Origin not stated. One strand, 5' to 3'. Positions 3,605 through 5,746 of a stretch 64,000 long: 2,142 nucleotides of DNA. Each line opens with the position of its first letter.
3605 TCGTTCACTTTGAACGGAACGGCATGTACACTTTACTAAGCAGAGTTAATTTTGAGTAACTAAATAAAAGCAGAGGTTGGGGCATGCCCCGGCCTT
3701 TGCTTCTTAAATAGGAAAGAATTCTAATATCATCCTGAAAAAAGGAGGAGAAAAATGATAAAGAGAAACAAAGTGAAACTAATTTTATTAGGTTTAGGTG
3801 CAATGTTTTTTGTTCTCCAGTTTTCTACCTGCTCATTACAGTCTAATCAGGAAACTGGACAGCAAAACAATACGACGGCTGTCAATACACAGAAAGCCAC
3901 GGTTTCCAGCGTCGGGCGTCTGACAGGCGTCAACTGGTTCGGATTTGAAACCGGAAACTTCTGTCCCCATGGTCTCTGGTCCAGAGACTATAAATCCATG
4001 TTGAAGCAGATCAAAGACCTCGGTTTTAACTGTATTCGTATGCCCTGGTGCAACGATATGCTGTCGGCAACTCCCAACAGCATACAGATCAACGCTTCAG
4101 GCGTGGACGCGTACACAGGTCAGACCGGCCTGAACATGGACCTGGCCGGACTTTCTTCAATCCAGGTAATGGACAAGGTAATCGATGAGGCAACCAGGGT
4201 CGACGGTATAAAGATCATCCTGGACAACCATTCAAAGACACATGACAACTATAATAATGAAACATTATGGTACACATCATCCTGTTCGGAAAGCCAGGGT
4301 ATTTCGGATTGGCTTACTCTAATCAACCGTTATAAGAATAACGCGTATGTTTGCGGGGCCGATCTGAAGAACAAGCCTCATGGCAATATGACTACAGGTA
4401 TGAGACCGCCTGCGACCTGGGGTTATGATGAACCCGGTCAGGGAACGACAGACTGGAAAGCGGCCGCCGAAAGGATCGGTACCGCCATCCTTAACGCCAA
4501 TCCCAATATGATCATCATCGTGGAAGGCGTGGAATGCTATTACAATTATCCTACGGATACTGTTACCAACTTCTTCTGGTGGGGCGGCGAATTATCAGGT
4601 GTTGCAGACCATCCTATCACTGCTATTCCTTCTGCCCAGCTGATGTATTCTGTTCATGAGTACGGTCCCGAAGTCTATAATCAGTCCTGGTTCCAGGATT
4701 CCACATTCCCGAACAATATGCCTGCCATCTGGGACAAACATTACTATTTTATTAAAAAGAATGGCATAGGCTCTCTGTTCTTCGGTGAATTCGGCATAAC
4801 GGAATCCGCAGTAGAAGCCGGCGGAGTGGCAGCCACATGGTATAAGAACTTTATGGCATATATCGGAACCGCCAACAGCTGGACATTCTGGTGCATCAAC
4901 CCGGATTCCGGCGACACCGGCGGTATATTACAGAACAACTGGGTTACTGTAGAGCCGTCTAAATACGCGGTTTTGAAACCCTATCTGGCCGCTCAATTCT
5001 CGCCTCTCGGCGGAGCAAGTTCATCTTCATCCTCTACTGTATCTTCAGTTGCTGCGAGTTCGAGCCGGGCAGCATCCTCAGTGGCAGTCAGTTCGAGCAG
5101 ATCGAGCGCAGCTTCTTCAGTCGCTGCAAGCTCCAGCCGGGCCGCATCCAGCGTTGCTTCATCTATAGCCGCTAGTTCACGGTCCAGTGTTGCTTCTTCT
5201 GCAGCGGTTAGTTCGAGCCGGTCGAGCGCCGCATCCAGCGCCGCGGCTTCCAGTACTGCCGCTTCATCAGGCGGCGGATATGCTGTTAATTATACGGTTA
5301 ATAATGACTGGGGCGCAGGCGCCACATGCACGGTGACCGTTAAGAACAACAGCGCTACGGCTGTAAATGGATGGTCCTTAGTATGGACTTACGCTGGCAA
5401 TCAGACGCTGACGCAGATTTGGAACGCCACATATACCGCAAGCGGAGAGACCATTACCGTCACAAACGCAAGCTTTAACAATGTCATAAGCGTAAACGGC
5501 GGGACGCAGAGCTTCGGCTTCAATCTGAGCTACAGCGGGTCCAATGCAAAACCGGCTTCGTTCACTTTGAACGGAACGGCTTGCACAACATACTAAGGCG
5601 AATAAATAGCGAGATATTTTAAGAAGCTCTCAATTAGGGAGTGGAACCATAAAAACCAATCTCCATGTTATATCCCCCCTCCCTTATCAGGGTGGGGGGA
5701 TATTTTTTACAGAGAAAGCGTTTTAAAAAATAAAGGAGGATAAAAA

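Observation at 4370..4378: GH5 cellulase paralogue with the catalytic acid/base Glu replaced by Lys (N-K-P instead of N-E-P)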

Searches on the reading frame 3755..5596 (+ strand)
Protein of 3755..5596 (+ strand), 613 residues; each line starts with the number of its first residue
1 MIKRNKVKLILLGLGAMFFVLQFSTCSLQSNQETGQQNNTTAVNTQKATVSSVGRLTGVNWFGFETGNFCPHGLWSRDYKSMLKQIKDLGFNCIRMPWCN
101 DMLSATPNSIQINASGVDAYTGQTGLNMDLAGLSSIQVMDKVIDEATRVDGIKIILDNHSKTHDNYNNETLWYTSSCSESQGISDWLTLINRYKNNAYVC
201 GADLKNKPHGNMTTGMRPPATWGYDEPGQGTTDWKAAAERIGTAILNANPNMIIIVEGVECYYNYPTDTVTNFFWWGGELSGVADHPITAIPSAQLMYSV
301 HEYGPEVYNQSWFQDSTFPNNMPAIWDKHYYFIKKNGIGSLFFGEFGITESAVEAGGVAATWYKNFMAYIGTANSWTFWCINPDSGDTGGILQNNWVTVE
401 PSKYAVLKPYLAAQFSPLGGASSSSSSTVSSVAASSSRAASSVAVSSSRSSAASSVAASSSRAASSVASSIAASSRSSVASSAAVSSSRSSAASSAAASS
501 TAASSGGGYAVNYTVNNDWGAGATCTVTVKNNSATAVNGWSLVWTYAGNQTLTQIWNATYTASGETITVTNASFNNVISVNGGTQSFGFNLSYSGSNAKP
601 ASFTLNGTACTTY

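Call 4: search_protein_families(library=pfam, proteins=[window:3755-5596:+])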
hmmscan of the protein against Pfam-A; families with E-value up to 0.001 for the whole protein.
window:3755-5596:+ (613 aa): 2 families
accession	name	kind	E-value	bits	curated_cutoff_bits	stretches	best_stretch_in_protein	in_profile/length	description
PF00150.24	Cellulase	-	5.9e-41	141.2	23.5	1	58-384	7-271/272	Cellulase (glycosyl hydrolase family 5)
PF00553.25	CBM_2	-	1.1e-28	100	24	1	511-610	3-101/101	Cellulose binding domain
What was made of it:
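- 3755..5596 (+): Gene A: 613-aa lipoprotein-type GH5_1 endoglucanase homologue + Ser-rich linker + CBM2, with Lys at the acid/base position. Pfam PF00150 at 5.9e-41 and PF00553 at 1.1e-28 (call 4).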

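Call 5: search_solved_structures(query=window:3755-5596:+, show_alignments=3)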
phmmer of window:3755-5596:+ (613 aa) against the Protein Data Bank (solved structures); distinct sequences matched with E-value up to 0.001: 18.
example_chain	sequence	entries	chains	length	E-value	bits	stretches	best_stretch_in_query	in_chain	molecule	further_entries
1ece_A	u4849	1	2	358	2.3e-87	297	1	55-417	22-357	ENDOCELLULASE E1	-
1vrx_A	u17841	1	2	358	2.9e-86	293.4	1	55-417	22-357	ENDOCELLULASE E1 FROM A. CELLULOLYTICUS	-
4tuf_A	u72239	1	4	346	5.5e-72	246.3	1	52-408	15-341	Major extracellular endoglucanase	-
2zum_A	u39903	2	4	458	2.6e-71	244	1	55-439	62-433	458aa long hypothetical endo-1,4-beta-glucanase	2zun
3axx_A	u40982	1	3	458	3.1e-71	243.8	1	55-439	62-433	458aa long hypothetical endo-1,4-beta-glucanase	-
3qhn_A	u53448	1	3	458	6.3e-71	242.8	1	55-439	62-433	458aa long hypothetical endo-1,4-beta-glucanase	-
3qho_A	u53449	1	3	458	9.4e-71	242.2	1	55-439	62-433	458aa long hypothetical endo-1,4-beta-glucanase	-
3qhm_A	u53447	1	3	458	2.2e-70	241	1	55-439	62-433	458aa long hypothetical endo-1,4-beta-glucanase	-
3vvg_A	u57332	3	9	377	4.8e-69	236.6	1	55-408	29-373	458aa long hypothetical endo-1,4-beta-glucanase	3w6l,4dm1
3w6m_A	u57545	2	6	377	6.5e-69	236.1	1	55-408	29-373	458aa long hypothetical endo-1,4-beta-glucanase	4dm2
8fc0_A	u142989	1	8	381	6.8e-67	229.4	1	55-410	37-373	CelE2 (Fragment)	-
3ndy_E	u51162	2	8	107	6.9e-33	117.1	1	510-612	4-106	Endoglucanase D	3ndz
1exg_A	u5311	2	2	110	8.5e-22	80.5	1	504-612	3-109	EXO-1,4-BETA-D-GLYCANASE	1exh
6qfs_A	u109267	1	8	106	2.5e-20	75.7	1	514-612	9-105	Exoglucanase/xylanase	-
6f7e_A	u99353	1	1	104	8.1e-11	44.3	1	510-597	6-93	Putative secreted cellulose binding protein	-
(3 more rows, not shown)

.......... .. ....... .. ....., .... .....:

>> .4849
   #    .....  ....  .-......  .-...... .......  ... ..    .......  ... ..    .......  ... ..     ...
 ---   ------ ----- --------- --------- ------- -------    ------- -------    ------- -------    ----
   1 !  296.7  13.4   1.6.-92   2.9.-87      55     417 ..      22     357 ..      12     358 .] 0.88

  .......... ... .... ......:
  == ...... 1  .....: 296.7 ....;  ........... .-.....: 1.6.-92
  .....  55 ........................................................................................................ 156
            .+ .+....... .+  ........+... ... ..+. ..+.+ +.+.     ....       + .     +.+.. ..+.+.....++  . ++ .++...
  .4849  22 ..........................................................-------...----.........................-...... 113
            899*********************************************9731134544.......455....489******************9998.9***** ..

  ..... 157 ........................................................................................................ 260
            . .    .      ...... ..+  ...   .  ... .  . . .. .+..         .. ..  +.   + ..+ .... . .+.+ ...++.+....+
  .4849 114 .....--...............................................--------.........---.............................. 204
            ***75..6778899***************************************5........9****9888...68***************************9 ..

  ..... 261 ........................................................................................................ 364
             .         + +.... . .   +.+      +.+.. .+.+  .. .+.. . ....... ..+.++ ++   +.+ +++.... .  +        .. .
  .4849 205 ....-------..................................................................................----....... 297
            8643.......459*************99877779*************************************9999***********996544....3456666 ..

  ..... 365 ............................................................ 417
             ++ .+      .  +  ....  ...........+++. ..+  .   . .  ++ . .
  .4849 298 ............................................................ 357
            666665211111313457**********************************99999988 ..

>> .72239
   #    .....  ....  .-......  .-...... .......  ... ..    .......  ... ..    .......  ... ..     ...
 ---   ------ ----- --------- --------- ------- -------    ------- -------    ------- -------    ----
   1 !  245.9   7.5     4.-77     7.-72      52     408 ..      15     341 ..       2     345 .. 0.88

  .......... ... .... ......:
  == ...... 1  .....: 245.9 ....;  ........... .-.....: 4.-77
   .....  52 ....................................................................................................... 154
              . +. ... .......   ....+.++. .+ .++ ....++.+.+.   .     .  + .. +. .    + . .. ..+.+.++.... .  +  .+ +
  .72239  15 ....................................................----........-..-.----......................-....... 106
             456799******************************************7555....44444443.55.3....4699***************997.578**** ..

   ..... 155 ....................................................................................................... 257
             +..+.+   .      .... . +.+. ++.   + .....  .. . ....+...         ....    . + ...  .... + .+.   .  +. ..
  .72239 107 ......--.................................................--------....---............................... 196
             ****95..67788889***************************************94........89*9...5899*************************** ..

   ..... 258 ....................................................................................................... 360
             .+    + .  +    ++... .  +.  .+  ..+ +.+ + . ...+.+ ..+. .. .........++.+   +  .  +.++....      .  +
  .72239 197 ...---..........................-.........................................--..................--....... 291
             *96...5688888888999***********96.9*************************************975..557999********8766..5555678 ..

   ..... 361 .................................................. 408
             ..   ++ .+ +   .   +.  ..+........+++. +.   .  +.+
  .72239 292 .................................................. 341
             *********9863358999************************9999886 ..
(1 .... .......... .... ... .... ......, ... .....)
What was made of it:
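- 3911..5005 (+): GH5_1 catalytic (beta/alpha)8 domain. phmmer hit to 1ece at E = 2e-87 (call 5).
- On Glycoside hydrolase family 5, subfamily 1 (retaining endoglucanases, clan GH-A): 1ece at E = 2e-87 (call 5).
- Checked: By residue count this is E162 (call 5).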

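Call 6: find_encoding_contigs(protein=window:3755-5596:+, flank=5000, max_places=6)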
Protein window:3755-5596:+ (613 aa): no gene with exactly this product is on record in the collection.

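Call 8: find_homologous_proteins(query=window:3755-5596:+, max_evalue=1e-30)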
Query window:3755-5596:+ (613 aa): 1853 proteins with E <= 1e-30 among 8000 candidates; the best 120 are listed.
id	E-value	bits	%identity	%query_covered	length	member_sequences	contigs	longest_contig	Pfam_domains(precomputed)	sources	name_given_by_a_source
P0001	0.0e+0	1371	100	100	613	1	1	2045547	PF00553.26,PF00150.25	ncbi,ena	-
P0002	0.0e+0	1041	74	100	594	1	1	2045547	PF00553.26,PF00150.25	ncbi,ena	-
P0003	1.4e-210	719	67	69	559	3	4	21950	PF00150.25,PF18666.8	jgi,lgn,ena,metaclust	metaclust:\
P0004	1.6e-210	719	71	17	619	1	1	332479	PF00553.26,PF00150.25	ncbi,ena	-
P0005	2.7e-193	662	56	91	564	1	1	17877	PF00553.26,PF00150.25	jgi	jgi:endoglucanase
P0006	9.9e-193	660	53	91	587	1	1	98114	PF00553.26,PF00150.25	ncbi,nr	ncbi:MAG: cellulase family glycosylhydrolase [Firmicutes bacterium]|nr:cellulase family glycosylhydr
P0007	5.8e-189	647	51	92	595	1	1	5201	PF00553.26,PF00150.25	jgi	jgi:endoglucanase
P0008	1.2e-187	643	55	91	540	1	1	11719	PF00553.26,PF00150.25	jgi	jgi:endoglucanase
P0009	1.6e-187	643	51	99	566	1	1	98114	PF00553.26,PF00150.25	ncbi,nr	ncbi:MAG: cellulase family glycosylhydrolase [Firmicutes bacterium]|nr:cellulase family glycosylhydr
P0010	4.2e-186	638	53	91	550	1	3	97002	PF00553.26,PF00150.25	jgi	jgi:endoglucanase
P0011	4.6e-186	638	53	92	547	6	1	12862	PF00553.26,PF00150.25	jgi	jgi:endoglucanase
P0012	8.5e-186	637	54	91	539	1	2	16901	PF00553.26,PF00150.25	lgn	-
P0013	8.7e-186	637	54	91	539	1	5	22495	PF00553.26,PF00150.25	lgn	-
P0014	2.3e-185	636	54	91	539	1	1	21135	PF00553.26,PF00150.25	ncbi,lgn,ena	ncbi:MAG TPA: cellulase family glycosylhydrolase [Bacillota bacterium]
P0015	1.6e-181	623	58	62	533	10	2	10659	PF00553.26,PF00150.25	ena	-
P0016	2.5e-180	619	52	90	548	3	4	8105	PF00553.26,PF00150.25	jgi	-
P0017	1.1e-179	617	59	61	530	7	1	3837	PF00553.26,PF00150.25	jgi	jgi:endoglucanase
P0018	1.5e-179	616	62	59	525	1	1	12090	PF00553.26,PF00150.25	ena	-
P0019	1.3e-177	610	64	64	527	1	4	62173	PF00150.25,PF18666.8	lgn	-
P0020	1.5e-176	607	59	62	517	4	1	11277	PF00553.26,PF00150.25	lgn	-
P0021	2.2e-176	606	50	92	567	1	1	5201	PF00553.26,PF00150.25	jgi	jgi:endoglucanase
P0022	7.0e-167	575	49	91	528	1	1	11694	PF00553.26,PF00150.25,PF25079.2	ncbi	ncbi:MAG: cellulase family glycosylhydrolase [Clostridiales bacterium]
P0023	2.6e-165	569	48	91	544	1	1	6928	PF00553.26,PF00150.25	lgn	-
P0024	4.9e-165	568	65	58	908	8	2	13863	PF00553.26,PF00150.25,PF18998.7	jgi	jgi:aryl-phospho-beta-D-glucosidase BglC (GH1 family)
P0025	9.8e-164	564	55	75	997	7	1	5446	PF00553.26,PF00150.25,PF18998.7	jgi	-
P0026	1.5e-161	557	55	67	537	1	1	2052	PF00553.26,PF00150.25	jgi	jgi:endoglucanase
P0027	1.7e-160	553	47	93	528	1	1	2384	PF00553.26,PF00150.25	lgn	-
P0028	5.5e-160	552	58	59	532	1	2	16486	PF00553.26,PF00150.25,PF25079.2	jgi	jgi:aryl-phospho-beta-D-glucosidase BglC (GH1 family)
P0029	6.0e-159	548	54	66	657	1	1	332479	PF00150.25,PF00942.26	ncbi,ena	-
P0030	1.6e-157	544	59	67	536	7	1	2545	PF00150.25,PF18666.8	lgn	-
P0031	2.1e-157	543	60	64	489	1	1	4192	PF00150.25,PF00404.25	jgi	jgi:endoglucanase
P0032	3.9e-156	539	56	74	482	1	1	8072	PF00150.25,PF00404.25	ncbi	-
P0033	9.6e-156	538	53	74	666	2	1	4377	PF00150.25,PF00942.26,PF16410.11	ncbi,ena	-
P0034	2.7e-153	530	64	58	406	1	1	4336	PF00150.25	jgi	jgi:endoglucanase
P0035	3.0e-153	530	56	68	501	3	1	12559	PF00150.25,PF00404.25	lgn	-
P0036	3.4e-153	529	58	65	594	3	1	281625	PF00150.25,PF00942.26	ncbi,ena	-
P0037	8.5e-153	528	61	61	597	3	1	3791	PF00150.25,PF00942.26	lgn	-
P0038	9.7e-153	528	62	61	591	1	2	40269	PF00150.25,PF00942.26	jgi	jgi:endoglucanase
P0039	1.2e-152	528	63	59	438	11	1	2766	PF00150.25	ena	-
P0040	2.2e-152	527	62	59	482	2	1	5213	PF00150.25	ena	-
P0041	2.4e-152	527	62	59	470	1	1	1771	PF00150.25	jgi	-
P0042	2.7e-152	526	63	58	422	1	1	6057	PF00150.25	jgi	jgi:endoglucanase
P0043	3.2e-152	526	62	59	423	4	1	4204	PF00150.25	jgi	-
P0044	6.7e-152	525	46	86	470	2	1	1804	PF00553.26,PF00150.25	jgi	jgi:aryl-phospho-beta-D-glucosidase BglC (GH1 family)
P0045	9.9e-152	525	61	61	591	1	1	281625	PF00150.25,PF00942.26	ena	-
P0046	1.0e-151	525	61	61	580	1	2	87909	PF00150.25,PF00942.26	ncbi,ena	-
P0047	4.0e-151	523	54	65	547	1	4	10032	PF00150.25,PF18666.8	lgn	-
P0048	1.1e-150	521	63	60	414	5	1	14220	PF00150.25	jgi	jgi:endoglucanase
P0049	1.1e-150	521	58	66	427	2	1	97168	PF00150.25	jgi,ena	jgi:aryl-phospho-beta-D-glucosidase BglC (GH1 family)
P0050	1.2e-150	521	61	61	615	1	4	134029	PF00150.25,PF00942.26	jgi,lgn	jgi:endoglucanase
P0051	2.8e-150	520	62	61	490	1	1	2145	PF00150.25,PF00404.25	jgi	jgi:endoglucanase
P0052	3.1e-150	520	50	78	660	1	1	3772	PF00150.25,PF00942.26,PF00041.28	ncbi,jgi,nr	ncbi:MAG: cellulase family glycosylhydrolase [Spirochaetaceae bacterium]|jgi:endoglucanase|nr:cellul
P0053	1.7e-149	517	62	59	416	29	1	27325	PF00150.25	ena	-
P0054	2.7e-149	516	53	73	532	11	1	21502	PF00150.25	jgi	jgi:endoglucanase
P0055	3.7e-149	516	62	58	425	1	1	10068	PF00150.25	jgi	jgi:endoglucanase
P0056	5.7e-149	515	60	63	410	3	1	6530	PF00150.25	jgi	jgi:aryl-phospho-beta-D-glucosidase BglC (GH1 family)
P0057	1.6e-148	514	63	58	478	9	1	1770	PF00150.25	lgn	-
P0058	1.8e-148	514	61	60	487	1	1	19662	PF00150.25,PF00404.25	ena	-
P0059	1.9e-148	514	60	59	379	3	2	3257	PF00150.25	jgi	jgi:aryl-phospho-beta-D-glucosidase BglC (GH1 family)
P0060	4.2e-148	513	60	60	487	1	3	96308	PF00150.25,PF00404.25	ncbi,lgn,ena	-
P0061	6.1e-148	512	53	70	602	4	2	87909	PF00150.25,PF00942.26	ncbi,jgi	jgi:endoglucanase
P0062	8.3e-148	512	62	58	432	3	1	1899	PF00150.25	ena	-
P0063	1.3e-147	511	63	58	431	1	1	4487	PF00150.25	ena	-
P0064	1.3e-147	511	52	74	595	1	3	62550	PF00150.25,PF00942.26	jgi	jgi:aryl-phospho-beta-D-glucosidase BglC (GH1 family)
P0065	1.5e-147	511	62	58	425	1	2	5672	PF00150.25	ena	-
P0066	2.0e-147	510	63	59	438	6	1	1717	PF00150.25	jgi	jgi:aryl-phospho-beta-D-glucosidase BglC (GH1 family)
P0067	2.6e-147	510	61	61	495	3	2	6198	PF00150.25,PF00404.25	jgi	jgi:endoglucanase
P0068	2.9e-147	510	62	58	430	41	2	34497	PF00150.25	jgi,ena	-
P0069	4.2e-147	509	61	59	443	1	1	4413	PF00150.25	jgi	jgi:endoglucanase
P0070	7.7e-147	508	55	67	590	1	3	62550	PF00150.25,PF00942.26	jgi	jgi:aryl-phospho-beta-D-glucosidase BglC (GH1 family)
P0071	1.5e-146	507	59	59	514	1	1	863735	PF00150.25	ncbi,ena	-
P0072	1.8e-146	507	60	59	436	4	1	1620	PF00150.25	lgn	-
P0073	2.7e-146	507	62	58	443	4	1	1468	PF00150.25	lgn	-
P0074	3.3e-146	506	52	72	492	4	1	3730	PF00150.25,PF00404.25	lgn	-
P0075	4.6e-146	506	60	59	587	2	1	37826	PF00150.25,PF00942.26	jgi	jgi:aryl-phospho-beta-D-glucosidase BglC (GH1 family)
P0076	6.2e-146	505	61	58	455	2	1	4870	PF00150.25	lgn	-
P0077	7.9e-146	505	49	76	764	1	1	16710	PF00150.25,PF00942.26,PF00041.28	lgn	-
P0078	1.3e-145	504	61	59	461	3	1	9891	PF00150.25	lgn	-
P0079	2.0e-145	504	62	58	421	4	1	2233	PF00150.25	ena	-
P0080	3.6e-145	503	59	62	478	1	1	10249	PF00150.25,PF00404.25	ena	-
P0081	6.6e-145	502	55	66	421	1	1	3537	PF00150.25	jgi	jgi:endoglucanase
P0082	1.2e-144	501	61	59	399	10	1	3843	PF00150.25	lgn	-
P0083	1.6e-144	501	60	59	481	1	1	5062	PF00150.25,PF00404.25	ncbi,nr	ncbi:MAG: cellulase family glycosylhydrolase [Spirochaetales bacterium]|nr:cellulase family glycosyl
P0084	2.1e-144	500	58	62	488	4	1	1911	PF00150.25,PF00404.25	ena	-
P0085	2.3e-144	500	59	61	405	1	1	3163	PF00150.25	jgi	jgi:endoglucanase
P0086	5.9e-144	499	53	68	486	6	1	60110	PF00150.25,PF00404.25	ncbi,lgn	-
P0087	7.2e-144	499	59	60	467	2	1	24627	PF00150.25,PF00404.25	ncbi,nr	ncbi:MAG: cellulase family glycosylhydrolase [Spirochaetales bacterium]|nr:cellulase family glycosyl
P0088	9.3e-144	498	55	67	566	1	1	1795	PF00150.25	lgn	-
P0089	1.5e-143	497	59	61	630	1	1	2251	PF00150.25,PF00942.26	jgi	-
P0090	2.1e-143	497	59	59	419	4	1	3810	PF00150.25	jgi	-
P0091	2.7e-143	497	60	58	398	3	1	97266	PF00150.25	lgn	-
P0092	3.5e-143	496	50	76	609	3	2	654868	PF00150.25,PF00942.26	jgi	jgi:aryl-phospho-beta-D-glucosidase BglC (GH1 family)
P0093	4.3e-143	496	61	58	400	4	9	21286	PF00150.25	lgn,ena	-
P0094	6.9e-143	495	59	58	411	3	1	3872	PF00150.25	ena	-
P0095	2.1e-142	494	59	61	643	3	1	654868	PF00150.25,PF00942.26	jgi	jgi:aryl-phospho-beta-D-glucosidase BglC (GH1 family)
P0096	3.8e-142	493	54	68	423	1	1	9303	PF00150.25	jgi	jgi:aryl-phospho-beta-D-glucosidase BglC (GH1 family)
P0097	5.5e-142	492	58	59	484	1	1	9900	PF00150.25,PF00404.25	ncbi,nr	ncbi:MAG: cellulase family glycosylhydrolase [Spirochaetales bacterium]|nr:cellulase family glycosyl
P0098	8.3e-142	492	50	82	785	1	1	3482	PF00150.25,PF17957.8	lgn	-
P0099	8.8e-142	492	52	73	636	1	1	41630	PF00150.25,PF00942.26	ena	-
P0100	9.9e-142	492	58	58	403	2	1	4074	PF00150.25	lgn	-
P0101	1.2e-141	491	61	61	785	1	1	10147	PF00150.25,PF13585.13,PF17957.8,PF16967.12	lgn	-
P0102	1.4e-141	491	57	62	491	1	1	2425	PF00150.25,PF00404.25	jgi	jgi:endoglucanase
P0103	1.5e-141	491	50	59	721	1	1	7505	PF00553.26,PF00150.25,PF25079.2,PF17957.8,PF09478.17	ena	-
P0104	2.4e-141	490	50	68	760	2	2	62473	PF00150.25,PF18666.8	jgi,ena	-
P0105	3.2e-141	490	54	67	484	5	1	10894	PF00150.25,PF00404.25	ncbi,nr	ncbi:MAG: cellulase family glycosylhydrolase [Spirochaetales bacterium]|nr:cellulase family glycosyl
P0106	7.5e-141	489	55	66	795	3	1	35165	PF00150.25,PF13585.13,PF17957.8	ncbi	-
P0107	7.5e-141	489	59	58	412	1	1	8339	PF00150.25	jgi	jgi:endoglucanase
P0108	2.0e-140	487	58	60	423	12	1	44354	PF00150.25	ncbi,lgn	-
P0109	5.5e-140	486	46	88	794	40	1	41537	PF00150.25,PF13585.13,PF17957.8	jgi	jgi:gliding motility-associated-like protein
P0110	8.6e-140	485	58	61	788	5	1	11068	PF00150.25,PF17957.8,PF16967.12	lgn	-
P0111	1.7e-139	484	53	70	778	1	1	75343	PF00150.25,PF17957.8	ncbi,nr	ncbi:MAG: cellulase family glycosylhydrolase [Endomicrobia bacterium]|nr:cellulase family glycosylhy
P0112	2.1e-139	484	49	77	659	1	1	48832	PF00150.25,PF00942.26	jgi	jgi:aryl-phospho-beta-D-glucosidase BglC (GH1 family)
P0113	2.3e-139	484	53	66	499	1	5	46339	PF00150.25,PF00404.25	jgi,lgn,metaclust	metaclust:\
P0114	3.3e-139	483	59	58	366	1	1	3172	PF00150.25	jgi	jgi:aryl-phospho-beta-D-glucosidase BglC (GH1 family)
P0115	3.7e-139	483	60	58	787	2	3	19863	PF00150.25,PF13585.13,PF17957.8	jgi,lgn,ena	-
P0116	9.0e-139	482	58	58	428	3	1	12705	PF00150.25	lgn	-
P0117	2.7e-138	480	50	76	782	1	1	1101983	PF00150.25,PF13585.13,PF17957.8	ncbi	-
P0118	1.2e-137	478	52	72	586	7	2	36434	PF00150.25,PF00041.28,PF18666.8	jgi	jgi:aryl-phospho-beta-D-glucosidase BglC (GH1 family)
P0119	4.4e-137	476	58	59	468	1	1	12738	PF00150.25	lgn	-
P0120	1.1e-136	475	46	81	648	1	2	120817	PF00150.25,PF00942.26,PF00041.28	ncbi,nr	ncbi:MAG: cellulase family glycosylhydrolase [Spirochaetales bacterium]|nr:cellulase family glycosyl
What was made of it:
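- The source contig is 2.05 Mb and occurs once in the databases (call 8).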

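Call 12: find_encoding_contigs(protein=P0002, flank=3000, max_places=3)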
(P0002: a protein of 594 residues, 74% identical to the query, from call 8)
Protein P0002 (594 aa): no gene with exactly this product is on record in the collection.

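Call 13: find_encoding_contigs(protein=P0004, flank=10000, max_places=3)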
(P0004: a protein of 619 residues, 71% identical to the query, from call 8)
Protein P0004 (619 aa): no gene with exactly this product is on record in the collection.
